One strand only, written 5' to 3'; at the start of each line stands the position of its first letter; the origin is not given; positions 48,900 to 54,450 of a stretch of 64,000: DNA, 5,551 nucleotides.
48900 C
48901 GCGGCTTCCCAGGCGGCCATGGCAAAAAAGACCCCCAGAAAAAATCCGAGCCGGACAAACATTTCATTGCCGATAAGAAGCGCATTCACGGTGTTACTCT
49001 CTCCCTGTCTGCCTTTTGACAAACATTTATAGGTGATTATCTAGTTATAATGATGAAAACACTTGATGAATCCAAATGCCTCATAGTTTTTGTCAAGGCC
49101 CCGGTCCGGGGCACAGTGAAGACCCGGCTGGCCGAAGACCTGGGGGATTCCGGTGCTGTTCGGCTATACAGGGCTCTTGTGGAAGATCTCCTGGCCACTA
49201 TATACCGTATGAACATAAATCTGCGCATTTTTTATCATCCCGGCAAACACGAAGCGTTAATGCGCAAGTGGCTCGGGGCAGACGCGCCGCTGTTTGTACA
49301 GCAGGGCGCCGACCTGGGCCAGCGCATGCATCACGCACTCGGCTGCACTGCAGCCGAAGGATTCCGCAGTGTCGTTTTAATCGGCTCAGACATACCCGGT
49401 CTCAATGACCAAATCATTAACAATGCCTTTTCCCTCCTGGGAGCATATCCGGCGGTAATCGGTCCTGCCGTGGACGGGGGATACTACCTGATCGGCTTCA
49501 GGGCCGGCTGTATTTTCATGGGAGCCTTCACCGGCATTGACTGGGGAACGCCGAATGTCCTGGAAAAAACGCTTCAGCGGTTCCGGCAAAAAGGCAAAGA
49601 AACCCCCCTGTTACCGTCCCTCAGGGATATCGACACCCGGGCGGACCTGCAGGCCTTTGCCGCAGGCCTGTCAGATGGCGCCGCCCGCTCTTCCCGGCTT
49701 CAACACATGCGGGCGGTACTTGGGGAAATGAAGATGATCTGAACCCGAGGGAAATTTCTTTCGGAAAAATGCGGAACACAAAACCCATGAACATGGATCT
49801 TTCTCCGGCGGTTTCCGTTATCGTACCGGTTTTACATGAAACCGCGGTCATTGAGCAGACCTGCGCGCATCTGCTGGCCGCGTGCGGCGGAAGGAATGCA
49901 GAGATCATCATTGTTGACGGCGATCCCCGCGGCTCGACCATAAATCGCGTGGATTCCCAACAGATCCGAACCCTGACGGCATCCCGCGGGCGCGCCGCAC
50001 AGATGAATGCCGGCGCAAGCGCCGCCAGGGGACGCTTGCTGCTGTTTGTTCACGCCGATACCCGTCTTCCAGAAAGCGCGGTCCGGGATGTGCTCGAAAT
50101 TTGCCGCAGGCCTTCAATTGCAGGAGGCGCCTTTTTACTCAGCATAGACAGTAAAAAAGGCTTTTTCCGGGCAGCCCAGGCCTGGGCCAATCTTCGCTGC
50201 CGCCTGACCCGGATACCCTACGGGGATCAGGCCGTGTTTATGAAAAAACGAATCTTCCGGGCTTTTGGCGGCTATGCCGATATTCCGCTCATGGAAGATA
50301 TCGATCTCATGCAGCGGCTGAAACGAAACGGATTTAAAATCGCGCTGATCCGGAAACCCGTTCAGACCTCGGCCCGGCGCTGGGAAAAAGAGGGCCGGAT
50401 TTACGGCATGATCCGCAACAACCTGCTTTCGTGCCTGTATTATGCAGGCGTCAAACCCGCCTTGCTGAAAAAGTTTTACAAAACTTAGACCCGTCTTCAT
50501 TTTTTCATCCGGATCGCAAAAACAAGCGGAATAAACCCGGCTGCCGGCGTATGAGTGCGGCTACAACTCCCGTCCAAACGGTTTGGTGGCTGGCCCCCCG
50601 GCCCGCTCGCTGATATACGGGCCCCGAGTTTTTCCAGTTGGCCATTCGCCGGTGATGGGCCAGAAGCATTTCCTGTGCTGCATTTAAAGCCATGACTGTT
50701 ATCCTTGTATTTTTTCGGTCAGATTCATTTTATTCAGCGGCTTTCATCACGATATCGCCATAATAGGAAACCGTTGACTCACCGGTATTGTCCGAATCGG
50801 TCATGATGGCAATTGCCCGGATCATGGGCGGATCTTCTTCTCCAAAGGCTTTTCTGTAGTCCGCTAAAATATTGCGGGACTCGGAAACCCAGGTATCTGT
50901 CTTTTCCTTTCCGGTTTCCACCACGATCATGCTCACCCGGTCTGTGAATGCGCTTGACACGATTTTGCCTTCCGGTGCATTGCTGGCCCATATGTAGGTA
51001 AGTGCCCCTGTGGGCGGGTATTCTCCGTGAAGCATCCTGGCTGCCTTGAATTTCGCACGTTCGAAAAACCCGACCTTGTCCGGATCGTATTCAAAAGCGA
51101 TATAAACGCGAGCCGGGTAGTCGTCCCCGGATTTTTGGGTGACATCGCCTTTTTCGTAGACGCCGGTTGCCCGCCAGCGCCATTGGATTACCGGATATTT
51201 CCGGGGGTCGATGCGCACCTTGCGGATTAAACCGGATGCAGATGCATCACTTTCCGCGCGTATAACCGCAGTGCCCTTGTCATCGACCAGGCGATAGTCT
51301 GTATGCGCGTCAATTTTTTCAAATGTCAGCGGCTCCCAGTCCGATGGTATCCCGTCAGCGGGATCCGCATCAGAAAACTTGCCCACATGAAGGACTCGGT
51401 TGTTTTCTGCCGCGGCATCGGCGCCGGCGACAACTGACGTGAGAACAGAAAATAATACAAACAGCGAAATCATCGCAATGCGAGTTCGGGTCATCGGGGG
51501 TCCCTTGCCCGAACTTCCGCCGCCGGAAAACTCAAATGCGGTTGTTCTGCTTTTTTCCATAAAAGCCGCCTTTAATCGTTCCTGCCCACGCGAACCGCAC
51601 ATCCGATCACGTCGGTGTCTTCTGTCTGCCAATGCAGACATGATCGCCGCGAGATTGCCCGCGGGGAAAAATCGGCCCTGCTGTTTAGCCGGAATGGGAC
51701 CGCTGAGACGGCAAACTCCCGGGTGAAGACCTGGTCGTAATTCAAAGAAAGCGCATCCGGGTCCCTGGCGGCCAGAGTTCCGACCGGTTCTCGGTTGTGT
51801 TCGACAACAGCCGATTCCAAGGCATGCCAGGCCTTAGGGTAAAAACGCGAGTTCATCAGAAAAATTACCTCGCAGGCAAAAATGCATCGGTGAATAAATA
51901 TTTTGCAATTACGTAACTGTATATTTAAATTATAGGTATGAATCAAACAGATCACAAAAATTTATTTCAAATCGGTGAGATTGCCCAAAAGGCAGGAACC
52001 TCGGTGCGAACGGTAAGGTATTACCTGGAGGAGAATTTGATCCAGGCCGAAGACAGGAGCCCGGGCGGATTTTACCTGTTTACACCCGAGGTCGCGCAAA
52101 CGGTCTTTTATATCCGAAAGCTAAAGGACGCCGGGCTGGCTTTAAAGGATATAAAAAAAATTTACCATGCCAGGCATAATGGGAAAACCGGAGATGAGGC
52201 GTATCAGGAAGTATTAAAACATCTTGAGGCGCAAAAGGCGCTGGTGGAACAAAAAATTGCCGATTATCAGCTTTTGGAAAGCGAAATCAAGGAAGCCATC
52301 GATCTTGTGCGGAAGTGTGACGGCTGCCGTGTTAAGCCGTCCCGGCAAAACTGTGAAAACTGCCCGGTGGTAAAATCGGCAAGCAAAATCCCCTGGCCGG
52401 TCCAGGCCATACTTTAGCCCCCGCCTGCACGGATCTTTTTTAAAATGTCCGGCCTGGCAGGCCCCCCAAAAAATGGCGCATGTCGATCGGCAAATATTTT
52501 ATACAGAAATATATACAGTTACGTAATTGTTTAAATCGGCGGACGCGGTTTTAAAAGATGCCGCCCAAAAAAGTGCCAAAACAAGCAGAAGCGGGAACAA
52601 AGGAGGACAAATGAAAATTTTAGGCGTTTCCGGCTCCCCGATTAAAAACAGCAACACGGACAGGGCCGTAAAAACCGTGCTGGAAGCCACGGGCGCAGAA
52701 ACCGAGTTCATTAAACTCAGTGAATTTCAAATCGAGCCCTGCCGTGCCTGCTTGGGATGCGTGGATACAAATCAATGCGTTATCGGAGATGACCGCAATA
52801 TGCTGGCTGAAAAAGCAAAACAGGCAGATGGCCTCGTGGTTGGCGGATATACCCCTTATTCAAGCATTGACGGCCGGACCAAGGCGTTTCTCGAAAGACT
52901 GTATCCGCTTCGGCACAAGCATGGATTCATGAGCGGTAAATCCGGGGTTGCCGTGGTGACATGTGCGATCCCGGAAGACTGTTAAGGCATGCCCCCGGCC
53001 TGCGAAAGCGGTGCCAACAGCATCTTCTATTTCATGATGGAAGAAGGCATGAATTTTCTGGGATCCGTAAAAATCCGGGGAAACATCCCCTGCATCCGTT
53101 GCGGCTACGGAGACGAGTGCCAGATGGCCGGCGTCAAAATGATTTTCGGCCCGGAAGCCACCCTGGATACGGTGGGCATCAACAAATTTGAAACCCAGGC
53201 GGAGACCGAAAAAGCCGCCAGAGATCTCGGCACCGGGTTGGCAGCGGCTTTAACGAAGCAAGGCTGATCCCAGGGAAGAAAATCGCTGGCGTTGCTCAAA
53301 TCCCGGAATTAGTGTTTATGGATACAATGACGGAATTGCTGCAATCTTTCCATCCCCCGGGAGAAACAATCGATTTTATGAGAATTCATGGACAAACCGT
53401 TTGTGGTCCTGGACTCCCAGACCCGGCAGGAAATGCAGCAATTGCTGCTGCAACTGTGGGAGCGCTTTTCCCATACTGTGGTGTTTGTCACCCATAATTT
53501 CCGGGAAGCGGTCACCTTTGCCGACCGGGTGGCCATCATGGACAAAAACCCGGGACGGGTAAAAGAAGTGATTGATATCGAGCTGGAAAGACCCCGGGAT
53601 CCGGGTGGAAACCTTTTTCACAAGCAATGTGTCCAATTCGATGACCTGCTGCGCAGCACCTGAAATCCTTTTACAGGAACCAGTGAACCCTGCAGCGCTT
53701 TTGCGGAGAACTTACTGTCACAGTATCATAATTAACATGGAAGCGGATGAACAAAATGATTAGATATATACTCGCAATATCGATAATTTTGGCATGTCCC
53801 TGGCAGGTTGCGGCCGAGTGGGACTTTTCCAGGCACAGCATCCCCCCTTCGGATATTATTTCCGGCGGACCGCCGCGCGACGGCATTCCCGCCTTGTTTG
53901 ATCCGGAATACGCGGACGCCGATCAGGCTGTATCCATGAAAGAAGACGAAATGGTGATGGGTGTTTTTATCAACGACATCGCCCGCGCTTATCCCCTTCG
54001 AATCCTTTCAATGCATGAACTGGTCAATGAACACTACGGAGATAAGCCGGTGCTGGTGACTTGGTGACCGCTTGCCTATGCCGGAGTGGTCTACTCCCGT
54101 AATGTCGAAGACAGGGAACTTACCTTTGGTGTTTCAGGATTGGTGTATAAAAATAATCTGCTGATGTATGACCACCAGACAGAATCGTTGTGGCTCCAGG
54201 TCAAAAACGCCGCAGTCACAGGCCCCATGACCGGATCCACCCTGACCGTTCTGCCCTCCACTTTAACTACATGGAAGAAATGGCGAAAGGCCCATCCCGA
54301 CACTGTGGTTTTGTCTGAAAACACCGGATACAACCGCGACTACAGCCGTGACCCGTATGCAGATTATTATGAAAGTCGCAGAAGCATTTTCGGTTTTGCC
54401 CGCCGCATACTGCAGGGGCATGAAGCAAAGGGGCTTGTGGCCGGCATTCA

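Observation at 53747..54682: DUF3179 gene with UGA exactly at the conserved CPLC cysteine plus a SECIS-like GGUCU hairpin: possible new selenoprotein family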

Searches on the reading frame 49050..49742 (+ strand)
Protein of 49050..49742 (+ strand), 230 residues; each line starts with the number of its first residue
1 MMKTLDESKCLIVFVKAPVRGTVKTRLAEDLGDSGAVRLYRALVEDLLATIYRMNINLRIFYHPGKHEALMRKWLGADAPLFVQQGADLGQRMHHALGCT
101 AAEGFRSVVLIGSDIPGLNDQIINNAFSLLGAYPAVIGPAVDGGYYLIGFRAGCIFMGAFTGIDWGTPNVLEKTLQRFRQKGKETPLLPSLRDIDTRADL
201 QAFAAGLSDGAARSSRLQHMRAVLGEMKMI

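Call 50: search_protein_families(library=pfam, proteins=[window:49050-49742:+], max_evalue=0.00001)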
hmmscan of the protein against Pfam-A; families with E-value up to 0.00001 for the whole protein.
window:49050-49742:+ (230 aa): 1 family
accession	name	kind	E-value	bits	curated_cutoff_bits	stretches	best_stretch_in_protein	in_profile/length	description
PF09837.15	DUF2064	-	1.8e-32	112.2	25.8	1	52-167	7-120/120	Uncharacterized protein conserved in bacteria (DUF2064)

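Call 51: search_protein_families(library=ncbifam, proteins=[window:49050-49742:+], max_evalue=0.00001)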
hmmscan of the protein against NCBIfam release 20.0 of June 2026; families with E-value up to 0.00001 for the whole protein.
window:49050-49742:+ (230 aa): 2 families
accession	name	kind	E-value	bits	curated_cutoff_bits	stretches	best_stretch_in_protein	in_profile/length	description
TIGR04282.1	glyco_like_cofC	hypoth_equivalog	2.5e-58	197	134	1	11-200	1-189/189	TIGR04282 family arsenosugar biosynthesis glycosyltransferase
TIGR03552.1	F420_cofC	equivalog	2e-08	34.1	105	1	22-204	11-188/196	2-phospho-L-lactate guanylyltransferase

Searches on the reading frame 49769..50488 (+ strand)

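Call 50: search_protein_families(library=pfam, proteins=[window:49769-50488:+], max_evalue=0.00001)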
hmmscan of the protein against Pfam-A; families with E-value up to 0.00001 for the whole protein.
window:49769-50488:+ (239 aa): 2 families
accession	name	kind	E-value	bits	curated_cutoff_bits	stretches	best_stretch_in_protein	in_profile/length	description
PF00535.33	Glycos_transf_2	-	1.2e-12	48.6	23.3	1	16-138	1-131/168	Glycosyl transferase family 2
PF13641.12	Glyco_tranf_2_3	-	1.4e-07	32.2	27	1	13-201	1-211/230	Glycosyltransferase like family 2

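Call 51: search_protein_families(library=ncbifam, proteins=[window:49769-50488:+], max_evalue=0.00001)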
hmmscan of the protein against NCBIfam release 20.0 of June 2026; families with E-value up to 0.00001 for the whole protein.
window:49769-50488:+ (239 aa): 4 families
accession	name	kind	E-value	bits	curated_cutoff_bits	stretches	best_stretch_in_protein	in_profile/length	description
TIGR04283.1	glyco_like_mftF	equivalog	7.9e-69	231.6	182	1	15-237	1-221/221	TIGR04283 family arsenosugar biosynthesis glycosyltransferase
TIGR03965.1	mycofact_glyco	equivalog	8.1e-13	48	280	1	4-191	65-270/467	mycofactocin biosynthesis glycosyltransferase MftF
TIGR03937.1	PgaC_IcaA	equivalog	1.8e-09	37.1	422.3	1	3-109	35-147/407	poly-beta-1,6-N-acetyl-D-glucosamine synthase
NF041875.1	EPS_EpsD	equivalog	9e-06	25.3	370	0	15-106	1-98/325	exopolysaccharide biosynthesis glycosyltransferase EpsD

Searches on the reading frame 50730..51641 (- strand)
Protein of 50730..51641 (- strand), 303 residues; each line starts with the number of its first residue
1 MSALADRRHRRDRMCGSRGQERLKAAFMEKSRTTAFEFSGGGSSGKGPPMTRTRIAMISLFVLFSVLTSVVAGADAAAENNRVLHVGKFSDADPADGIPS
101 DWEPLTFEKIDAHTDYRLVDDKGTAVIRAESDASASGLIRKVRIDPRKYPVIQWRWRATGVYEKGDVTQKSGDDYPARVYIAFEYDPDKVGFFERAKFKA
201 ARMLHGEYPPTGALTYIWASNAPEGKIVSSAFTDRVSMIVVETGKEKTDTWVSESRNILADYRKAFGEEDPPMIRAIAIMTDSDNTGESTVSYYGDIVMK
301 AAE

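Call 50: search_protein_families(library=pfam, proteins=[window:50730-51641:-], max_evalue=0.00001)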
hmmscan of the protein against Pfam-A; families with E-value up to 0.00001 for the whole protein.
window:50730-51641:- (303 aa): 1 family
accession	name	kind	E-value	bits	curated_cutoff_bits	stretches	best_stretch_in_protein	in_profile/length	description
PF11249.13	DUF3047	-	6.3e-83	277.6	27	1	101-298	2-198/198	Protein of unknown function (DUF3047)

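Call 51: search_protein_families(library=ncbifam, proteins=[window:50730-51641:-], max_evalue=0.00001)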
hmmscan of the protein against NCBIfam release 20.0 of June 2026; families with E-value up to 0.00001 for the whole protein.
window:50730-51641:- (303 aa): 0 families

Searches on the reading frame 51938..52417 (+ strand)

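Call 42: search_protein_families(library=ncbifam, proteins=[window:51938-52417:+], max_evalue=0.01)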
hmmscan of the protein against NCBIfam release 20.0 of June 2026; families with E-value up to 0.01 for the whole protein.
window:51938-52417:+ (159 aa): 15 families
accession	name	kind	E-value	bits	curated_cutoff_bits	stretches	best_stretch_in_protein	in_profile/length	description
NF007069.0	PRK09514.1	equivalog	5.2e-16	58.9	143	1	9-122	1-112/141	Zn(2+)-responsive transcriptional regulator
TIGR02043.1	ZntR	equivalog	7.3e-15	55.3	167.95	1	9-120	1-110/131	Zn(2+)-responsive transcriptional regulator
TIGR02047.1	CadR-PbrR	equivalog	1.5e-14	54.1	151.45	1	11-131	2-116/127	Cd(II)/Pb(II)-responsive transcriptional regulator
TIGR02051.1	MerR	equivalog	5.1e-14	52.6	150.85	1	11-147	1-123/124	mercury resistance transcriptional regulator MerR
TIGR02044.1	CueR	equivalog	4.6e-11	42.9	147.4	1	11-130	2-115/127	Cu(I)-responsive transcriptional regulator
TIGR02054.1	MerD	equivalog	1.9e-07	31.6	103.65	1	8-98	2-93/120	mercuric resistance transcriptional repressor MerD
NF033783.1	coreg_MerD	equivalog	2.8e-07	31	170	1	9-91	3-84/121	mercury resistance co-regulator MerD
TIGR01950.1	SoxR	equivalog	7.9e-07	28.9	116.9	1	11-122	3-111/142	redox-sensitive transcriptional activator SoxR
NF053782.1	ChlnTransRegdde3219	equivalog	2e-06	27.5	450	1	6-120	3-119/278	choline utilization transcriptional activator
NF041849.1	trans_regNmlR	equivalog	2.7e-06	27.4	175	1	11-121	2-109/117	stress response transcriptional regulator NmlR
NF010315.0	PRK13752.1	subfamily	3.4e-05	23.9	261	1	10-129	8-119/144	mercury resistance transcriptional regulator MerR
NF053740.1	TransRegTnrAGPos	equivalog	0.00023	21.3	140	1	6-92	9-95/108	hypothetical protein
NF007590.0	PRK10227.1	equivalog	0.00025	21.1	244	1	11-146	2-124/135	Cu(I)-responsive transcriptional regulator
NF047375.1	HeatShock_HspR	equivalog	0.00042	20.3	105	1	8-92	2-86/92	heat shock protein transcriptional repressor HspR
NF009648.0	PRK13182.1-4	equivalog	0.0042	17.1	170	1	14-111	5-106/184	chromosome-anchoring protein RacA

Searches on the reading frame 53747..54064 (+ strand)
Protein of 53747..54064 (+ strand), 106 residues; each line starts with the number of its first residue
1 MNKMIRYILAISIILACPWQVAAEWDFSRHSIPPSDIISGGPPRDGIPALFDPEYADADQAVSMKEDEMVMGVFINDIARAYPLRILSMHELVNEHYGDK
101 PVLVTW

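Call 69: list_cluster_members(proteins=[P0001, window:53747-54064:+])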
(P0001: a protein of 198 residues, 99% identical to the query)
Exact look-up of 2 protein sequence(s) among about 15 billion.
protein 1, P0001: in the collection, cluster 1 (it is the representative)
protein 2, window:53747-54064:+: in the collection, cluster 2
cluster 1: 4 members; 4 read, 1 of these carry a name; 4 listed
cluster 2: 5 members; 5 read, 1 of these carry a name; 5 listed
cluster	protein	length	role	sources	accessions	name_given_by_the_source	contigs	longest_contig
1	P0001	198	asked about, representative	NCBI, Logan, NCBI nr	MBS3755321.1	MAG: DUF3179 domain-containing protein [Desulfobacterales bacterium] | DUF3179 domain-containing protein [Desulfobacterales bacterium]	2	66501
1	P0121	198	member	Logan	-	-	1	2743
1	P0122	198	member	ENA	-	-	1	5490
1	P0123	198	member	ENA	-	-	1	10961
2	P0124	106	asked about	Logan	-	-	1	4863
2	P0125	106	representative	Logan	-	-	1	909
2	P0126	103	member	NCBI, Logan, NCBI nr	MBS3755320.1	MAG: DUF3179 domain-containing protein [Desulfobacterales bacterium] | DUF3179 domain-containing protein [Desulfobacterales bacterium]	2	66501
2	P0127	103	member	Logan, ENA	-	-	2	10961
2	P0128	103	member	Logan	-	-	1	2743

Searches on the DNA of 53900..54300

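Call 67: search_rna_families(source=window, start=53900, end=54300, threshold=evalue, max_evalue=10)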
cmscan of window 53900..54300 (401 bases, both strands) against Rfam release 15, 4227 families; matches with E-value up to 10: 1.
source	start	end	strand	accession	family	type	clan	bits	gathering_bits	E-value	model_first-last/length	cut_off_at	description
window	54035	54114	+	RF01552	TB9Cs1H2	Gene; snRNA; snoRNA; HACA-box;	-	16.2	35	2.4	1-86/86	no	Trypanosomatid snoRNA TB9Cs1H2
